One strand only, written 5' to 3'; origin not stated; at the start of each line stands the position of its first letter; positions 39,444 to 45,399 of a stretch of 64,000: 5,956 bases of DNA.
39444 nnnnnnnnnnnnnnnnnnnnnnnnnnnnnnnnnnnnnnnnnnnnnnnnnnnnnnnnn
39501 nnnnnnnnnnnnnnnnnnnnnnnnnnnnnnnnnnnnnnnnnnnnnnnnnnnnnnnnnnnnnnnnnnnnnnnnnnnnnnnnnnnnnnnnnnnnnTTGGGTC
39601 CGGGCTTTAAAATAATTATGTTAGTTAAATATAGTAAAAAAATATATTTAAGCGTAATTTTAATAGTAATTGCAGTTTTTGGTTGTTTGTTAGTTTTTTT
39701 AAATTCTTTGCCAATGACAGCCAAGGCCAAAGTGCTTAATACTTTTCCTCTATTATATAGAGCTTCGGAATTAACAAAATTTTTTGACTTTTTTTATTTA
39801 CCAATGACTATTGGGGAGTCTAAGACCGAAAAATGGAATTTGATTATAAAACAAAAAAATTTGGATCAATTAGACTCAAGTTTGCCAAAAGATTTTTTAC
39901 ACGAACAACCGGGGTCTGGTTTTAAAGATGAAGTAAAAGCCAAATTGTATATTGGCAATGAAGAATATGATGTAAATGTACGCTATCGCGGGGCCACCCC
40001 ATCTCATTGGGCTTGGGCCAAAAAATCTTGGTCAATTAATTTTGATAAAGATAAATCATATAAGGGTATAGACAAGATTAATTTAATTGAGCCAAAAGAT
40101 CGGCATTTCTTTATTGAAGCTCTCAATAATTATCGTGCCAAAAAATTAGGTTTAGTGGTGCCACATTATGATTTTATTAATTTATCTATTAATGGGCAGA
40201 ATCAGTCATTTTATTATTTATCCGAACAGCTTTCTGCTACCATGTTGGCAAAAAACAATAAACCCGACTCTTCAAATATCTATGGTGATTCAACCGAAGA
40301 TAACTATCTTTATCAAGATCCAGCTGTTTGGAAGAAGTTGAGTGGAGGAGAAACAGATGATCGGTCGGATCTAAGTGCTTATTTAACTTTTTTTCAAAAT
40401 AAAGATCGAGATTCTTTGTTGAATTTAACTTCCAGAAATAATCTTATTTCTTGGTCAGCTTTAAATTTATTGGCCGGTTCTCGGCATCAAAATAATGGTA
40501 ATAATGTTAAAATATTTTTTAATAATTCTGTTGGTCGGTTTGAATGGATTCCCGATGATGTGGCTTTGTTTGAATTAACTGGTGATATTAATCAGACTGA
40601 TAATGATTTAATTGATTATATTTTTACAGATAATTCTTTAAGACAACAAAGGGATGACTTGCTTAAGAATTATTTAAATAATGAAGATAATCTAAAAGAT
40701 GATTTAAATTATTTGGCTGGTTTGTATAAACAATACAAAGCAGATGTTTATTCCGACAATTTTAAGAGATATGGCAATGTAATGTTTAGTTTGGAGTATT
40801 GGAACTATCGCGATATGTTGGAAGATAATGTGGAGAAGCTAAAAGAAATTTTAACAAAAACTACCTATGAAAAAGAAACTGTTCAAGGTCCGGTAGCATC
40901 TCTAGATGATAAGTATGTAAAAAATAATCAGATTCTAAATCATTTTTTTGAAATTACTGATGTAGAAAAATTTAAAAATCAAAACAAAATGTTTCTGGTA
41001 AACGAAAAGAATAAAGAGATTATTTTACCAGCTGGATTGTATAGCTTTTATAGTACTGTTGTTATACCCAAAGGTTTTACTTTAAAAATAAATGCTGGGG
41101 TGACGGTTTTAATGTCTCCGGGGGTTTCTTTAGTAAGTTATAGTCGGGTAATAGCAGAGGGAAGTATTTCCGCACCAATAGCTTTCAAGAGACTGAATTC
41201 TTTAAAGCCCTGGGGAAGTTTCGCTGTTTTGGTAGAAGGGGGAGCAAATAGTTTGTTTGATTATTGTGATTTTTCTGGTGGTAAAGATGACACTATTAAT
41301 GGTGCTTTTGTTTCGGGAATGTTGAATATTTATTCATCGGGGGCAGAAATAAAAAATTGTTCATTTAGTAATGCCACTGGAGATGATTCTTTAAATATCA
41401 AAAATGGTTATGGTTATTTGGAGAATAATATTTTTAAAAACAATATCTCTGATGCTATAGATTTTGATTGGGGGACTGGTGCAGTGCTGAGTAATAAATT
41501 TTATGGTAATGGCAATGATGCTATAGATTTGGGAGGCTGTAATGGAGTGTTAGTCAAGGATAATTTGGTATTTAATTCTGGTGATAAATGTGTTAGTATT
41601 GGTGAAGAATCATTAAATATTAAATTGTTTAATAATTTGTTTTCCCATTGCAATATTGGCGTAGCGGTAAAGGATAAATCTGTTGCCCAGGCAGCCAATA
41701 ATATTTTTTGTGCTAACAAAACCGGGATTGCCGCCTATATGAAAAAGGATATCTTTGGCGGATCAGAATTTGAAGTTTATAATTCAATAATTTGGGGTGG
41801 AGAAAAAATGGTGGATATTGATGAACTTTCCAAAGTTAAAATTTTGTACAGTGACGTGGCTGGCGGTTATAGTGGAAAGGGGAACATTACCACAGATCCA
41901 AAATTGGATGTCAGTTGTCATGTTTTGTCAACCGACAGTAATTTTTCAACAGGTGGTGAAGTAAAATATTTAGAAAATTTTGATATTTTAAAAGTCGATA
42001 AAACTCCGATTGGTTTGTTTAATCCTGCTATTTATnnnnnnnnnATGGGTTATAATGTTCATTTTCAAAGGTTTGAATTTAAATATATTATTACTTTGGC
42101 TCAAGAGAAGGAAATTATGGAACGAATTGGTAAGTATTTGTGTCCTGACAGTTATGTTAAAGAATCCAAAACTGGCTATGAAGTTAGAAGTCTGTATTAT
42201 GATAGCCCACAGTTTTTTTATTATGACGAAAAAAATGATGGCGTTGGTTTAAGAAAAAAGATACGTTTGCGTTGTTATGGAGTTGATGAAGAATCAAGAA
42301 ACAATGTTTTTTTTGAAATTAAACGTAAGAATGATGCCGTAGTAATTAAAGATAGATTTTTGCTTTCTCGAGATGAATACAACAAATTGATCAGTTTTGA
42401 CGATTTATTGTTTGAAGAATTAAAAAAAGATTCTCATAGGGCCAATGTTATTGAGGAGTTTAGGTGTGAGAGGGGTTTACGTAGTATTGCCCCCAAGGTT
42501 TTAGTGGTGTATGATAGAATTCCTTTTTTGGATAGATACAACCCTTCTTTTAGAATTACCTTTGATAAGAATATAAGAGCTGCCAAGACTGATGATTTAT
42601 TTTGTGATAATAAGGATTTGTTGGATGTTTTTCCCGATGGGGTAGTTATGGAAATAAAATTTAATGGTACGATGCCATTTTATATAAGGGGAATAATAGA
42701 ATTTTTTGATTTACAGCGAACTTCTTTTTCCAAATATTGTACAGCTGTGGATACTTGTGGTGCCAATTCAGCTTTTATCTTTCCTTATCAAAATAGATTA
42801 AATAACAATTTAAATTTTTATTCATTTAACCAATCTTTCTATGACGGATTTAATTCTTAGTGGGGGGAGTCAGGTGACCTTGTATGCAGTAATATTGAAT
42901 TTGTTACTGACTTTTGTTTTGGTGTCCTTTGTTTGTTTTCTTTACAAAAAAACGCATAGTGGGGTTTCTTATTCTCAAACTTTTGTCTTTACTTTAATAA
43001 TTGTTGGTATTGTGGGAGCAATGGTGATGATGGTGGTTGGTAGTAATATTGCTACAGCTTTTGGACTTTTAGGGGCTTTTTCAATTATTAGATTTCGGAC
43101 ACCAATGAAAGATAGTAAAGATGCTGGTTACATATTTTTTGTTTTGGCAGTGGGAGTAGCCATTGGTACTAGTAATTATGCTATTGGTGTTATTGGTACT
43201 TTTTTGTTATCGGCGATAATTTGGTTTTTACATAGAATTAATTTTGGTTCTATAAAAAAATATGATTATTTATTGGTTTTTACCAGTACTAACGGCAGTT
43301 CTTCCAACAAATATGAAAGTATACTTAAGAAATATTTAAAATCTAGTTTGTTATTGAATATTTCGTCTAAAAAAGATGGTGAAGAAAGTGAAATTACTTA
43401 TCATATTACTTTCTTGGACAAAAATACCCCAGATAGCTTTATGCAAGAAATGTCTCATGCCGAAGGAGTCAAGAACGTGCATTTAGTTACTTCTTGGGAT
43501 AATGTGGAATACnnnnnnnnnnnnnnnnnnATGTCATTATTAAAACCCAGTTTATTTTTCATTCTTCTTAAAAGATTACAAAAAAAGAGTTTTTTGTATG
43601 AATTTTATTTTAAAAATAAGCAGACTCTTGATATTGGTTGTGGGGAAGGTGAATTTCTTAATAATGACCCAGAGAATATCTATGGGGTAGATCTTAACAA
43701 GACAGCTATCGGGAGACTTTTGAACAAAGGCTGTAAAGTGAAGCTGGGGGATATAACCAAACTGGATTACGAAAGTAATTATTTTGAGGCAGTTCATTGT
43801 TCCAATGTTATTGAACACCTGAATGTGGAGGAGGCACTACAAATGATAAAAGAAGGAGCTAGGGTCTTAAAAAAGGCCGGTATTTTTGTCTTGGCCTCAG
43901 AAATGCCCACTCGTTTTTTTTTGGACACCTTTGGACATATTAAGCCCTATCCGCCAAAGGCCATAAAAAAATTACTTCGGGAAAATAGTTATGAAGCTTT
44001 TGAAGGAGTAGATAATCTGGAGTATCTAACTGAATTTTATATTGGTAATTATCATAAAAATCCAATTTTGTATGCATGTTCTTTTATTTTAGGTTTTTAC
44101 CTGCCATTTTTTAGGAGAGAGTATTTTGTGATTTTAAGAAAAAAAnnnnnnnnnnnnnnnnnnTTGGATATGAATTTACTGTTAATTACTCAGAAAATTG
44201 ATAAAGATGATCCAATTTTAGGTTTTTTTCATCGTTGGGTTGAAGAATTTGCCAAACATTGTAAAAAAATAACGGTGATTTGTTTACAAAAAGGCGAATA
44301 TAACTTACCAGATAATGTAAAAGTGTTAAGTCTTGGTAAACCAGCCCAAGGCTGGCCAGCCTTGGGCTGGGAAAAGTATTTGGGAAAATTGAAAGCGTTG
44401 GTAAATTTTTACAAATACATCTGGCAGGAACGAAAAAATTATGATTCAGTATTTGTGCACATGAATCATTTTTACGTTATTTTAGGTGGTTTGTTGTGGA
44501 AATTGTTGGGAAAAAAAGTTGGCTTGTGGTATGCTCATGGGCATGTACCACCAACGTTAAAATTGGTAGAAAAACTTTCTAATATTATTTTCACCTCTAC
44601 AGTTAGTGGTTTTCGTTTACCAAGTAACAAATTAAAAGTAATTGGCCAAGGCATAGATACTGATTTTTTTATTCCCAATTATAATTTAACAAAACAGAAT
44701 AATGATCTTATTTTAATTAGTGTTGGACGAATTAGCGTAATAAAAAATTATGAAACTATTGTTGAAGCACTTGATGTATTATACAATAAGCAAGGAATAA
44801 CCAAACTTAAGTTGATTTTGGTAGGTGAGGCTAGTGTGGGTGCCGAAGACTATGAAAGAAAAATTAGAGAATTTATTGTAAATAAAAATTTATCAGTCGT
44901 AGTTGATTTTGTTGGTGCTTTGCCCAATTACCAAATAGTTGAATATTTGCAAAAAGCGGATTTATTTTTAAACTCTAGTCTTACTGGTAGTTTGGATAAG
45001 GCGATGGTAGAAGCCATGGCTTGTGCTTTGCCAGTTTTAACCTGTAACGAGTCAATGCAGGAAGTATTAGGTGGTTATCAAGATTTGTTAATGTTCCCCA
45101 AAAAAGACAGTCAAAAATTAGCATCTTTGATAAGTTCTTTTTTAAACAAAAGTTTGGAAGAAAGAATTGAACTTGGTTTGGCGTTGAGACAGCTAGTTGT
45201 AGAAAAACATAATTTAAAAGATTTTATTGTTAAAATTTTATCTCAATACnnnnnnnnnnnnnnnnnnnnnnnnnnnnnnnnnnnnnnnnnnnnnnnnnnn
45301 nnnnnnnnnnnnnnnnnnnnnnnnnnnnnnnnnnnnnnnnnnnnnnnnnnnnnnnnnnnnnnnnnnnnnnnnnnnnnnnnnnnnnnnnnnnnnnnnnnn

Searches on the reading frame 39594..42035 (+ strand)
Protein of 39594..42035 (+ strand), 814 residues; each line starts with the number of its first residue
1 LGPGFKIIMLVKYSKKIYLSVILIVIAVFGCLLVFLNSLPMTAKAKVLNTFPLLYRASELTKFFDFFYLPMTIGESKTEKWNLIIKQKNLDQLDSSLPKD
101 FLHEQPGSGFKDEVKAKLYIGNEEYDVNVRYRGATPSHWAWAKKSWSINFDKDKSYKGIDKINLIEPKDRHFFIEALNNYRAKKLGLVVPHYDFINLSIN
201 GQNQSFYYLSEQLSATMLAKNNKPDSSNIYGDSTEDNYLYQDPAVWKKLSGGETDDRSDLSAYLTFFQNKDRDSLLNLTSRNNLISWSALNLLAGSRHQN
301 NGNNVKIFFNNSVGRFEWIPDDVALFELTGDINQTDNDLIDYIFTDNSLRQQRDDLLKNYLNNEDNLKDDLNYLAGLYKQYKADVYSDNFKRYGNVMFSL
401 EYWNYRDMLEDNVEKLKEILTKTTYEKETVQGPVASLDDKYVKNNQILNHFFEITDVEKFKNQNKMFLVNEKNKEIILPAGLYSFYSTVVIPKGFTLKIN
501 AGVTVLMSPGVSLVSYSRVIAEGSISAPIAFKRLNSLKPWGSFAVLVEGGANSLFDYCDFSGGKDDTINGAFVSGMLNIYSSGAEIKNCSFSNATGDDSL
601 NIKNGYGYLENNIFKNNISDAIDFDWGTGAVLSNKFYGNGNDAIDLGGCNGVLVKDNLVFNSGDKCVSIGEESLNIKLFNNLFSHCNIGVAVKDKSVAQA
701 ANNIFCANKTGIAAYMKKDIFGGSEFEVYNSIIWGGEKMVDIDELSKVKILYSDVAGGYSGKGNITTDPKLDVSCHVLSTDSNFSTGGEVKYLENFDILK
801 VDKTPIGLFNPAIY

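Call 71: search_protein_families(library=pfam, proteins=[window:39594-42035:+], max_evalue=0.00001)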
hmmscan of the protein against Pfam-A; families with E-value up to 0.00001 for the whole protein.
window:39594-42035:+ (814 aa): 2 families
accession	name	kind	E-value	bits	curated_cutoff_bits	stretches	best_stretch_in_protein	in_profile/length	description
PF08757.17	CotH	-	4.2e-14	53.2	23.8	1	129-373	1-279/322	CotH kinase protein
PF13229.12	Beta_helix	-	2.1e-09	37.7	25.9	1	579-719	5-149/158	Right handed beta helix region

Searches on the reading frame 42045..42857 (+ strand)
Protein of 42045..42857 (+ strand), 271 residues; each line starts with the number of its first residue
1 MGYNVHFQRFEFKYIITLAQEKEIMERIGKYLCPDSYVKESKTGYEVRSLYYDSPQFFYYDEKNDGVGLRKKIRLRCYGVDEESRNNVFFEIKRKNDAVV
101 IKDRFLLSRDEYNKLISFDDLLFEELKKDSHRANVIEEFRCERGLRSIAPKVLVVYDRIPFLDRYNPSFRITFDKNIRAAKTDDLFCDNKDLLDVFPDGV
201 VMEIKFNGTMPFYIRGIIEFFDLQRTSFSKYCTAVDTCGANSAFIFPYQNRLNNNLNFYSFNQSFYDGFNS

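Call 71: search_protein_families(library=pfam, proteins=[window:42045-42857:+], max_evalue=0.00001)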
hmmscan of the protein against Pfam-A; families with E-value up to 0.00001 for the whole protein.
window:42045-42857:+ (271 aa): 1 family
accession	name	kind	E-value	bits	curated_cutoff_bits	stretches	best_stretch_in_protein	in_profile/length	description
PF09359.15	VTC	-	6.3e-40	137.6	23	1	9-236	2-232/235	VTC domain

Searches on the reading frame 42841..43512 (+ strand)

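Call 71: search_protein_families(library=pfam, proteins=[window:42841-43512:+], max_evalue=0.00001)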
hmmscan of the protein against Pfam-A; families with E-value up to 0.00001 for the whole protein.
window:42841-43512:+ (224 aa): 1 family
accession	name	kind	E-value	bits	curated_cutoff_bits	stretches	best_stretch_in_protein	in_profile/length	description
PF16316.10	DUF4956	-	5.6e-16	59.2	30.6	1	27-137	5-116/169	Domain of unknown function (DUF4956)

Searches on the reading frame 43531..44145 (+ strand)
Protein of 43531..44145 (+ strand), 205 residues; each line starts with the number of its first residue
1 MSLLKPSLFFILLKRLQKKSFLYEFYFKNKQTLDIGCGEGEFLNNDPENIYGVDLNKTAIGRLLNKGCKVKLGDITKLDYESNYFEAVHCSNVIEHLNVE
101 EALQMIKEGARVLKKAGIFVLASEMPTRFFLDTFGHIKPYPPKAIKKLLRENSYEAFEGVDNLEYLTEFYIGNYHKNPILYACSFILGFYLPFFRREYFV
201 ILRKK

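Call 71: search_protein_families(library=pfam, proteins=[window:43531-44145:+], max_evalue=0.00001)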
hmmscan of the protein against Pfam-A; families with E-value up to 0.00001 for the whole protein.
window:43531-44145:+ (205 aa): 6 families
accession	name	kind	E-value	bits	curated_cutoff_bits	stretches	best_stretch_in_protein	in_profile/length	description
PF08241.18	Methyltransf_11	-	2e-15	57.6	21.2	1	33-121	1-95/95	Methyltransferase domain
PF13649.12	Methyltransf_25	-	9.9e-13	49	27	1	33-117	2-97/97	Methyltransferase domain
PF13847.12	Methyltransf_31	-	1.4e-10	41.5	27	1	28-125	3-113/145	Methyltransferase domain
PF13489.12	Methyltransf_23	-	9.7e-10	38.9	27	1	26-152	20-157/164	Methyltransferase domain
PF08242.18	Methyltransf_12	-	6.3e-08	33.7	30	1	33-119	1-98/98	Methyltransferase domain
PF05219.18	DREV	-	4.3e-06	26.5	26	1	20-179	86-243/265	DREV methyltransferase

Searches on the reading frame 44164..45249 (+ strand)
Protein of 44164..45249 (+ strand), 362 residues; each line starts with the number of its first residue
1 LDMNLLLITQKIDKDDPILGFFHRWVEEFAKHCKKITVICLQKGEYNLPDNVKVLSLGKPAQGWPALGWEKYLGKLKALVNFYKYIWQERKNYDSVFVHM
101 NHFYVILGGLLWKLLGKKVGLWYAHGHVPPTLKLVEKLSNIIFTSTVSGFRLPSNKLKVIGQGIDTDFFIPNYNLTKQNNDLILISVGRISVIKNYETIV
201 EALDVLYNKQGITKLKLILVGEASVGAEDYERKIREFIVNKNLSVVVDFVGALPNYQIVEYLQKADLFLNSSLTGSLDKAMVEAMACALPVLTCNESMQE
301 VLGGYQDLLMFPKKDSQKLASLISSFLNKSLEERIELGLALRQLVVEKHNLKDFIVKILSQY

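Call 71: search_protein_families(library=pfam, proteins=[window:44164-45249:+], max_evalue=0.00001)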
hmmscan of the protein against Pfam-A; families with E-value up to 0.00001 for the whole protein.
window:44164-45249:+ (362 aa): 4 families
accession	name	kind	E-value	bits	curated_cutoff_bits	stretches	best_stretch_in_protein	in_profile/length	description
PF00534.26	Glycos_transf_1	-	1e-19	71.2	26.4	1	176-334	10-162/172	Glycosyl transferases group 1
PF13692.12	Glyco_trans_1_4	-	1e-17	65.2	27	1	183-328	3-141/142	Glycosyl transferases group 1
PF13524.12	Glyco_trans_1_2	-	1.1e-07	32.4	25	1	216-359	16-143/144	Glycosyl transferase-like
PF20706.3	GT4-conflict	-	4.6e-07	29.6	26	1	177-297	193-314/385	Family 4 Glycosyltransferase in conflict systems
